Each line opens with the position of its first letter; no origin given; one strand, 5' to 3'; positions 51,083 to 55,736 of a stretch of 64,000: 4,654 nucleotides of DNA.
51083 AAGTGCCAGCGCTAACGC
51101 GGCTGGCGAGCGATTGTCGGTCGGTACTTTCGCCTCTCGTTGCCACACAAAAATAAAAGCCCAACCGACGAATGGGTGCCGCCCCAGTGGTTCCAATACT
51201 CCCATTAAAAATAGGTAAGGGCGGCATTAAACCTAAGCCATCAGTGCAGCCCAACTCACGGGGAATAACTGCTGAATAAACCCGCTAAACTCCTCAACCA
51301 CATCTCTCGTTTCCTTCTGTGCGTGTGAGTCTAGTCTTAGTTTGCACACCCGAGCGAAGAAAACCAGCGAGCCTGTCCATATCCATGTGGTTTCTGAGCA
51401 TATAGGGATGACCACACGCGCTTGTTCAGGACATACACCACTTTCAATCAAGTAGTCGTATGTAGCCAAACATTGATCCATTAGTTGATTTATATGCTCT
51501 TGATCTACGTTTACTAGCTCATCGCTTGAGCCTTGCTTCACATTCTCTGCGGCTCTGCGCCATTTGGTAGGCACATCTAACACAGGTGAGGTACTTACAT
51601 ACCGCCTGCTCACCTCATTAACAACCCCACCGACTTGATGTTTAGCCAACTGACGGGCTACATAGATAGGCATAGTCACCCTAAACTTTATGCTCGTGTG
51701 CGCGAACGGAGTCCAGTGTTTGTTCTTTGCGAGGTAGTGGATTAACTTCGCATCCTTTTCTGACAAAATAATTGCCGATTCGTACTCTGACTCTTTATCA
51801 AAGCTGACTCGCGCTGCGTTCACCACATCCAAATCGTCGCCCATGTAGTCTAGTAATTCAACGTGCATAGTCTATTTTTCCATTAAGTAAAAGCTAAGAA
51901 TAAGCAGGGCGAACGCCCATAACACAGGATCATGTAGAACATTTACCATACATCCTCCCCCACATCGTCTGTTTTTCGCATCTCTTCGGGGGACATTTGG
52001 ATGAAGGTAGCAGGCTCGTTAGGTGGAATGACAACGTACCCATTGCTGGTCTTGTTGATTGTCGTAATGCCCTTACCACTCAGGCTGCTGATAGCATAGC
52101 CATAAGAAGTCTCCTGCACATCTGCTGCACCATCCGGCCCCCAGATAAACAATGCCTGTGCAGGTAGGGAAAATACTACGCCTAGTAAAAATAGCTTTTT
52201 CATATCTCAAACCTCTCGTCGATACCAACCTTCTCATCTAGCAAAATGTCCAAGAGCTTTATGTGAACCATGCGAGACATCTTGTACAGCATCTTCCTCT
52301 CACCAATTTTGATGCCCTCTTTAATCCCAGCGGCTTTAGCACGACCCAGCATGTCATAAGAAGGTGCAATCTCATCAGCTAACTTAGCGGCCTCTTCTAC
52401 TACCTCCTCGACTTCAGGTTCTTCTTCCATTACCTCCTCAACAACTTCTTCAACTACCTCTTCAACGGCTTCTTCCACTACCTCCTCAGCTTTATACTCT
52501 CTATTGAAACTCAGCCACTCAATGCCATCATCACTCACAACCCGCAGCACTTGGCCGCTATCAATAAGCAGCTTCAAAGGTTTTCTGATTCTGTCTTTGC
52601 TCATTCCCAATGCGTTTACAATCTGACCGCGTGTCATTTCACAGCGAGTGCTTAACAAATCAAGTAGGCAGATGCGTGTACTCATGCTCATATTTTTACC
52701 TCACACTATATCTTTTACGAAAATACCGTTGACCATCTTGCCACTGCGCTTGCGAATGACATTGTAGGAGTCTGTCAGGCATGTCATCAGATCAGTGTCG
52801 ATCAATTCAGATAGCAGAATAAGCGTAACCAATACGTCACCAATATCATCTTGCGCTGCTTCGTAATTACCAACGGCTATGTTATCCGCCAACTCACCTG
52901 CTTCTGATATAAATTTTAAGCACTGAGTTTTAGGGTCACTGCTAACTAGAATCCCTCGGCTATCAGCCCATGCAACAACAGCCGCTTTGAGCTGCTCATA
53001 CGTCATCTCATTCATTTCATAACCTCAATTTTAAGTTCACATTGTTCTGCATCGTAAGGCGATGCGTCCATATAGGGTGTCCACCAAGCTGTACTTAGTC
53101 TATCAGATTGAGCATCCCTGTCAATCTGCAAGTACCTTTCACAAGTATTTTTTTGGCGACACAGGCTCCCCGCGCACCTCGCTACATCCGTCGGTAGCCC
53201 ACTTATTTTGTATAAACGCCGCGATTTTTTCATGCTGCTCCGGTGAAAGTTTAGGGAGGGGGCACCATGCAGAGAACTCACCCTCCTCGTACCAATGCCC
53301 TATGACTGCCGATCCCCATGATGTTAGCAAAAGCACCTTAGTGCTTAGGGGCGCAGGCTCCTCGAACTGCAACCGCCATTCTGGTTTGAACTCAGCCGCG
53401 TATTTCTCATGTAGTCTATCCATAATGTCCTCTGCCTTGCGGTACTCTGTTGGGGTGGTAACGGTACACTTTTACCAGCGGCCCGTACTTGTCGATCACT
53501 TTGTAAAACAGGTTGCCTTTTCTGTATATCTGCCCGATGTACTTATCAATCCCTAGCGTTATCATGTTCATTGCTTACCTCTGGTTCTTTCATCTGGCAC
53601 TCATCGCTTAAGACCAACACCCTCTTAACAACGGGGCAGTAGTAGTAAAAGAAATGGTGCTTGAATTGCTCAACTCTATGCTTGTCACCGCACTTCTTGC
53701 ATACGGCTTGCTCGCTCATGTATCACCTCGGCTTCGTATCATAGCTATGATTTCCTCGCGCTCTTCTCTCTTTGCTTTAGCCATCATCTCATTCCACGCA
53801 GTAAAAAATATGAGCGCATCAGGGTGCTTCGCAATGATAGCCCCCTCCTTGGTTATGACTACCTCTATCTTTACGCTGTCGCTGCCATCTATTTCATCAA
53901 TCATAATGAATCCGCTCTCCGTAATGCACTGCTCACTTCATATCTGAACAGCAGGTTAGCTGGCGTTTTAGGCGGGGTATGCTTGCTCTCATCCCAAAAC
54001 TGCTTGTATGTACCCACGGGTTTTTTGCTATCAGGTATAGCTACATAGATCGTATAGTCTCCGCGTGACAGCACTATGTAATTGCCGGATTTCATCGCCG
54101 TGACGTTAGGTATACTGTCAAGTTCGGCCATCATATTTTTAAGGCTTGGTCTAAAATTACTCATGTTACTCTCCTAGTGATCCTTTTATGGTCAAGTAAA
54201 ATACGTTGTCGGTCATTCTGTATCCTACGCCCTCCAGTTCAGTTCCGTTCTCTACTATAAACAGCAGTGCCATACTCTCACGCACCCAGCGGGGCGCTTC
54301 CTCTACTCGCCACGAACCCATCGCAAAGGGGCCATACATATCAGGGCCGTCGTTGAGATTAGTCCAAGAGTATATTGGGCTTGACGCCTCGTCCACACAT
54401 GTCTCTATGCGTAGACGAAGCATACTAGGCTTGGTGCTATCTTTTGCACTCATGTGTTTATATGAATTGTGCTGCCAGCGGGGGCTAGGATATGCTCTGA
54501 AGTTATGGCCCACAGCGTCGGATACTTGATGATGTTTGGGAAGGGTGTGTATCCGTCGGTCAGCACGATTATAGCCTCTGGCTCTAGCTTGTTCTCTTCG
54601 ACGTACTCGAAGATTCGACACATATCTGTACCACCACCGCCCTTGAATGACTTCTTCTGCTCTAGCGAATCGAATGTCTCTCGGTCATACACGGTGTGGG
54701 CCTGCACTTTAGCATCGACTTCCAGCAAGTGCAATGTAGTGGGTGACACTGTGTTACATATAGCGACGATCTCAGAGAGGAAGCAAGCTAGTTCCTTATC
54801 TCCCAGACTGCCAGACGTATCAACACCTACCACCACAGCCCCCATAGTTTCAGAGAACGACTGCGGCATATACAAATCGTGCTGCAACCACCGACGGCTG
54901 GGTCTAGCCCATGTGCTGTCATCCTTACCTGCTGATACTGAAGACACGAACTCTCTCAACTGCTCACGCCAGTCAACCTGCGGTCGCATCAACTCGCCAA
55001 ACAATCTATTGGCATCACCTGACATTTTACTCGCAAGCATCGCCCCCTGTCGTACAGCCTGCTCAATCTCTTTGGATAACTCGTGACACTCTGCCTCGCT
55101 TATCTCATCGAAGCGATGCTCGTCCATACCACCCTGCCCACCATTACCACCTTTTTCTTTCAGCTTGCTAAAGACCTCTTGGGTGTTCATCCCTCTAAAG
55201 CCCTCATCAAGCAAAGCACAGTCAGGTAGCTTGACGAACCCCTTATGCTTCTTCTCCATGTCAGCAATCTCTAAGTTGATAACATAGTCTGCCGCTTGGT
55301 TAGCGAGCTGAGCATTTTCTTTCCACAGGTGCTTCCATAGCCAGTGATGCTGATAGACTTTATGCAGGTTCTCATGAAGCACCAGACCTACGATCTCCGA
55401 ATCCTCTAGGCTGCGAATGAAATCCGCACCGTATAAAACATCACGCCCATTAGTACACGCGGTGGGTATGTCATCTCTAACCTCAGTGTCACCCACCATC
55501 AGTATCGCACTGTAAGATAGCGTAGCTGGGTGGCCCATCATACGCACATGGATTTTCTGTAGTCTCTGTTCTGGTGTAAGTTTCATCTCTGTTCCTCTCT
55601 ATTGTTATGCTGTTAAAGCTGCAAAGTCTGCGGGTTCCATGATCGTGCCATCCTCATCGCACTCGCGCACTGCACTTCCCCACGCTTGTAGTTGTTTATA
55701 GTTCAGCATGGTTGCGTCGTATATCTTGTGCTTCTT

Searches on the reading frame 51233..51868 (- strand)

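Call 40: search_protein_families(library=pfam, proteins=[window:51233-51868:-], max_evalue=0.05)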
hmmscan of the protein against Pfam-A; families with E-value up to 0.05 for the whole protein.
window:51233-51868:- (211 aa): 1 family
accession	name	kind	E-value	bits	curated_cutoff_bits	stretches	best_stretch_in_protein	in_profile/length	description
PF02511.20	Thy1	-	1.7e-41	142.5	24.8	1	4-204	1-191/191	Thymidylate synthase complementing protein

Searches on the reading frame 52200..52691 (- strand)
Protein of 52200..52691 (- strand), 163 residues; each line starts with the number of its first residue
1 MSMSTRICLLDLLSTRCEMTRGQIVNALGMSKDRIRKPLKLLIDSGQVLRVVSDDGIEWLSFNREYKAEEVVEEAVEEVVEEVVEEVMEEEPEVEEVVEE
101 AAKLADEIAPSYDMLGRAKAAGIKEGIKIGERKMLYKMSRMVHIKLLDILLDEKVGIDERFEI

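Call 19: search_protein_families(library=pfam, proteins=[window:52200-52691:-], max_evalue=0.01)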
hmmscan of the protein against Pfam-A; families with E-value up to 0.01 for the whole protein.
window:52200-52691:- (163 aa): 0 families

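Call 20: search_protein_families(library=phrogs, proteins=[window:52200-52691:-], max_evalue=0.01)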
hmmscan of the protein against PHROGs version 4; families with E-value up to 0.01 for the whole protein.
window:52200-52691:- (163 aa): 1 family
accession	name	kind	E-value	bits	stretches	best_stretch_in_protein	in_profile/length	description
phrog_633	-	transcription regulation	0.0048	18.4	1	12-91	10-91/111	transcriptional regulator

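Call 88: search_protein_families(library=pfam, proteins=[window:52203-52691:-], max_evalue=1)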
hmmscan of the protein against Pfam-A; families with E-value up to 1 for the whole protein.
seq(163 aa): 7 families
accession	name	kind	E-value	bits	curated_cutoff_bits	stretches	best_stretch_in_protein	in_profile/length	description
PF01022.26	HTH_5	-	0.013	15.8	22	1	4-46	2-43/47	Bacterial regulatory protein, arsR family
PF21863.2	HTH_67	-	0.019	15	27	1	69-123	78-131/268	Helix-turn-helix family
PF17762.8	HTH_ParB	-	0.022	15.3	22.6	1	13-101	15-97/102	ParB HTH domain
PF02002.24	TFIIE_alpha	-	0.035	14.4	22.9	1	8-88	17-97/105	TFIIE alpha subunit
PF12802.13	MarR_2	-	0.11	13.1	27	1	9-48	10-50/61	MarR family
PF12840.13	HTH_20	-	0.14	12.6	27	1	5-46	5-46/51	Helix-turn-helix domain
PF21524.3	SAMD1_WH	-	0.15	12.7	24.5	0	26-52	28-54/63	SAM domain-containing protein 1, WH domain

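Call 89: find_homologous_proteins(query=window:52200-52691:-, max_evalue=0.001)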
Query window:52200-52691:- (163 aa): 13 proteins with E <= 0.001 among 8000 candidates.
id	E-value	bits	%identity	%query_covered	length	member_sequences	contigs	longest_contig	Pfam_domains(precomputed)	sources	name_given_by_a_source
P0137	8.8e-89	313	89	100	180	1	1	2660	-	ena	-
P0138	7.0e-87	307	86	100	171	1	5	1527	-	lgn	-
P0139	4.2e-85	301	93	100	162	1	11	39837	-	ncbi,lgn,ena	-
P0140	1.6e-84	300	92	100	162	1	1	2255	-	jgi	-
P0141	2.4e-83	296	88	100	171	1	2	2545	-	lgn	-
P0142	7.3e-83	294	79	100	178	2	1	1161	-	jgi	-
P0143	4.2e-80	285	90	100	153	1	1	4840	-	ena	-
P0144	3.3e-77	276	84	100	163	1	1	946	-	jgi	-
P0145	6.8e-74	265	78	100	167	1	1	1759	-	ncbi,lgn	-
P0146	5.2e-72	259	92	89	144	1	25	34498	-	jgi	jgi:hypothetical protein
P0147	2.6e-71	257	78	89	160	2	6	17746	-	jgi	jgi:hypothetical protein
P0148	3.3e-70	253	78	100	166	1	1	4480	-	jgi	jgi:predicted ArsR family transcriptional regulator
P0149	1.3e-52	196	64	99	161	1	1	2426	-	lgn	-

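Call 90: find_encoding_contigs(protein=P0139, flank=10000, max_places=3)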
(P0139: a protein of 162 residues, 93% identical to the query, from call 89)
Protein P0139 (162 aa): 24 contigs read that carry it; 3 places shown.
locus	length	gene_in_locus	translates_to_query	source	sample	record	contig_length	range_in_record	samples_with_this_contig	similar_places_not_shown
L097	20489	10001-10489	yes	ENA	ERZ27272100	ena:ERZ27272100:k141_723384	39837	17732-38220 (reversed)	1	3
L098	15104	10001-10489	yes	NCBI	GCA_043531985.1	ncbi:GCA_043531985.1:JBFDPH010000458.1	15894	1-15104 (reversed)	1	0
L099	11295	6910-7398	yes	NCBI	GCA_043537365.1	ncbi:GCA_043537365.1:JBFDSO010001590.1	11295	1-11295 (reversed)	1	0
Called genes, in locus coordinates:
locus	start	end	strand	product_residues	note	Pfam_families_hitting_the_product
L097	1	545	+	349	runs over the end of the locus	-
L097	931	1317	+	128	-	-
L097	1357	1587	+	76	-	-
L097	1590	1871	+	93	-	-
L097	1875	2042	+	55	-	-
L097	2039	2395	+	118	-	PF10765:Phage_P22_NinX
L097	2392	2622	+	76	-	-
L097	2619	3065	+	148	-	-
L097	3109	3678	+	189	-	-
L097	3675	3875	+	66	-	-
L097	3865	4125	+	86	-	-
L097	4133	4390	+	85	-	-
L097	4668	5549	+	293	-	-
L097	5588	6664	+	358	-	PF00004:AAA (weak)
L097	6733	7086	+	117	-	-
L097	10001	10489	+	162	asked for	-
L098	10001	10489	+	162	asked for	-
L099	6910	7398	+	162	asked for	-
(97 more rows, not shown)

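Call 91: find_encoding_contigs(protein=P0147, flank=10000, max_places=3)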
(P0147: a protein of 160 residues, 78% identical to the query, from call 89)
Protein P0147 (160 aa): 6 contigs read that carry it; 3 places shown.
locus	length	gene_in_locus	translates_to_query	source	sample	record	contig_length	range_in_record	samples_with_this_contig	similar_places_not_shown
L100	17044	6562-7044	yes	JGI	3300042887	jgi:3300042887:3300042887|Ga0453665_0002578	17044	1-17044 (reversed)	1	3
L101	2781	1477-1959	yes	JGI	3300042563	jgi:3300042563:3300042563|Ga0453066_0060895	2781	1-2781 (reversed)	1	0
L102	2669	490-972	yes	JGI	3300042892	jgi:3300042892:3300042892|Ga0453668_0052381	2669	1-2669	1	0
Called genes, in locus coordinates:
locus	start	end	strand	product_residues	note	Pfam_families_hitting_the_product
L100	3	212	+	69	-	?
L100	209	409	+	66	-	-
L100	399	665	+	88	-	-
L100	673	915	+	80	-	-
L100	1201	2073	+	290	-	-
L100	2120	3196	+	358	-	PF00004:AAA (weak)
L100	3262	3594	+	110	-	-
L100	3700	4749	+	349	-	PF13203:DUF2201_N, PF09967:DUF2201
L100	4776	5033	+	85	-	-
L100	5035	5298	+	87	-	-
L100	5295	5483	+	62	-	-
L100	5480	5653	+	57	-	-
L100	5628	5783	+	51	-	-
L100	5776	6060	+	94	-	-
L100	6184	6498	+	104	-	-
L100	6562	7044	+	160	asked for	-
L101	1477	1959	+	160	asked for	-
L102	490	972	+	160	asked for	-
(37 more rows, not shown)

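Call 104: predict_structure(alignment_id=A5)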
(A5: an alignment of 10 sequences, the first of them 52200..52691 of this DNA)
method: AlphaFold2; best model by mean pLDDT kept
length: 163 residues; sequences in the alignment: 10
mean_pLDDT: 66.1   pTM: 0.41
mean pLDDT of the five models: 66.1, 62.7, 62.7, 46.4, 45.7
residues with pLDDT >= 90: 54; 70-90: 15; 50-70: 48; < 50: 46
segments of 3 or more residues with pLDDT < 50: 70-111
pLDDT, mean of each block of 10 residues (from residue 1): 84 89 94 94 93 92 75 35 32 31 37 60 58 66 67 56 48
secondary structure, 60 per line:
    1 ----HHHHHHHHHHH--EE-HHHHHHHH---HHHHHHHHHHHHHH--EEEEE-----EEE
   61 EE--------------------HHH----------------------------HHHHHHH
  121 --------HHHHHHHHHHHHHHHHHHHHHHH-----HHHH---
elements in order: H5-15 H21-28 H32-45 E48-52 E58-62 H114-120 H129-151 H157-160

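Call 107: fold_search(model_id=the predicted structure, library=pdb)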
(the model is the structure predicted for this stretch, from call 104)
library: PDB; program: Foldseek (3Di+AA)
matches with E <= 10: 1727; with E <= 0.001: 0
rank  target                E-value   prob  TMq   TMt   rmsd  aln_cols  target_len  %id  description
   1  5jls                  1.2e-03  1.00  0.35  0.42   1.6        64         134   19  Crystal Structure of Adhesin competence repressor (AdcR) from Streptococcus pyogenes (C-terminally His tagged) (released 2017-05-03)
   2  5f7q_E                1.3e-03  1.00  0.34  0.14   2.9        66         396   24  ROK repressor Lmo0178 from Listeria monocytogenes bound to operator (released 2016-09-07)
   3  3cjn                  1.7e-03  1.00  0.36  0.40   1.7        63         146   21  Crystal structure of transcriptional regulator, MarR family, from Silicibacter pomeroyi (released 2008-03-25)
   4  3e6m_D                1.9e-03  1.00  0.34  0.37   1.9        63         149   27  The crystal structure of a MarR family transcriptional regulator from Silicibacter pomeroyi DSS. (released 2008-09-02)
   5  5yi0_A                2.6e-03  1.00  0.35  0.39   1.4        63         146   22  Structure of Lactococcus lactis ZitR, C30AH42A mutant (released 2017-12-06)
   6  5f7q_C                2.6e-03  1.00  0.33  0.14   3.1        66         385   24  ROK repressor Lmo0178 from Listeria monocytogenes bound to operator (released 2016-09-07)
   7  5yhx_A                2.8e-03  1.00  0.33  0.37   3.6        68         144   20  Structure of Lactococcus lactis ZitR, wild type (released 2017-12-06)
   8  1s3j_A                3.0e-03  1.00  0.35  0.39   2.0        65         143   12  X-ray crystal structure of YusO protein from Bacillus subtilis (released 2004-04-13)
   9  5f7q_L                3.2e-03  1.00  0.33  0.14   3.1        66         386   24  ROK repressor Lmo0178 from Listeria monocytogenes bound to operator (released 2016-09-07)
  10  4v6i_AV               3.2e-03  1.00  0.34  0.61   3.8        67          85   12  Localization of the small subunit ribosomal proteins into a 6.1 A cryo-EM map of Saccharomyces cerevisiae translating (released 2014-07-09)
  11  3bdd_A                3.2e-03  1.00  0.34  0.39  17.0       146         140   14  CRYSTAL STRUCTURE OF A PUTATIVE MULTIPLE ANTIBIOTIC-RESISTANCE REPRESSOR (SSU05_1136) FROM STREPTOCOCCUS SUIS 89/1591  (released 2007-12-04)
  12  5yhy                  3.6e-03  1.00  0.34  0.38   1.5        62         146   21  Structure of Lactococcus lactis ZitR, C30S mutant (released 2017-12-06)
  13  5yhz                  3.6e-03  1.00  0.35  0.38   1.6        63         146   22  Structure of Lactococcus lactis ZitR, E41A mutant (released 2017-12-06)
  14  3e6m_G                3.6e-03  1.00  0.34  0.37   1.5        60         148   25  The crystal structure of a MarR family transcriptional regulator from Silicibacter pomeroyi DSS. (released 2008-09-02)
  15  4jba_B                3.8e-03  1.00  0.33  0.40   1.6        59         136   15  Crystal Structure of the Oxidized Form of MarR from E.coli (released 2013-10-16)
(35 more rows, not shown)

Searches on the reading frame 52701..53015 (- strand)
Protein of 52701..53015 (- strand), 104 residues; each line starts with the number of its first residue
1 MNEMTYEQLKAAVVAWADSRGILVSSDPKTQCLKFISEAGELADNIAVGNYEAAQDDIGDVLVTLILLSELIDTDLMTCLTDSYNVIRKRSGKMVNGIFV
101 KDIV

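Call 40: search_protein_families(library=pfam, proteins=[window:52701-53015:-], max_evalue=0.05)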
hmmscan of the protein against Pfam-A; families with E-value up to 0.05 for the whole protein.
window:52701-53015:- (104 aa): 1 family
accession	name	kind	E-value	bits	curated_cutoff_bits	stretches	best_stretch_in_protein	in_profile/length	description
PF03819.22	MazG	-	0.0001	22.9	22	1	30-76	5-51/74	MazG nucleotide pyrophosphohydrolase domain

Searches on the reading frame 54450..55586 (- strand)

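Call 19: search_protein_families(library=pfam, proteins=[window:54450-55586:-], max_evalue=0.01)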
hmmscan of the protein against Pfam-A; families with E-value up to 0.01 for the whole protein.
window:54450-55586:- (378 aa): 2 families
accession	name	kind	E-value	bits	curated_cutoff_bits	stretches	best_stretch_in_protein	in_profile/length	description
PF13203.12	DUF2201_N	-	1.4e-24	87.6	23.2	2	7-157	4-150/271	Putative metallopeptidase domain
PF09967.15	DUF2201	-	1e-20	74.6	26.4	1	251-376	1-122/123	VWA-like domain (DUF2201)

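Call 20: search_protein_families(library=phrogs, proteins=[window:54450-55586:-], max_evalue=0.01)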
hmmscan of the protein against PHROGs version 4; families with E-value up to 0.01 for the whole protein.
window:54450-55586:- (378 aa): 3 families
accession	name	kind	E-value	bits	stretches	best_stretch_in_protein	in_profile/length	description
phrog_1314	-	DNA, RNA and nucleotide metabolism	1.7e-77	262.2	1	6-377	12-391/394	HNH endonuclease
phrog_30358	-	unknown function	4.3e-11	44.1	1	180-376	7-199/204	-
phrog_32906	-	unknown function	0.00027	21.1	0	252-345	439-527/569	-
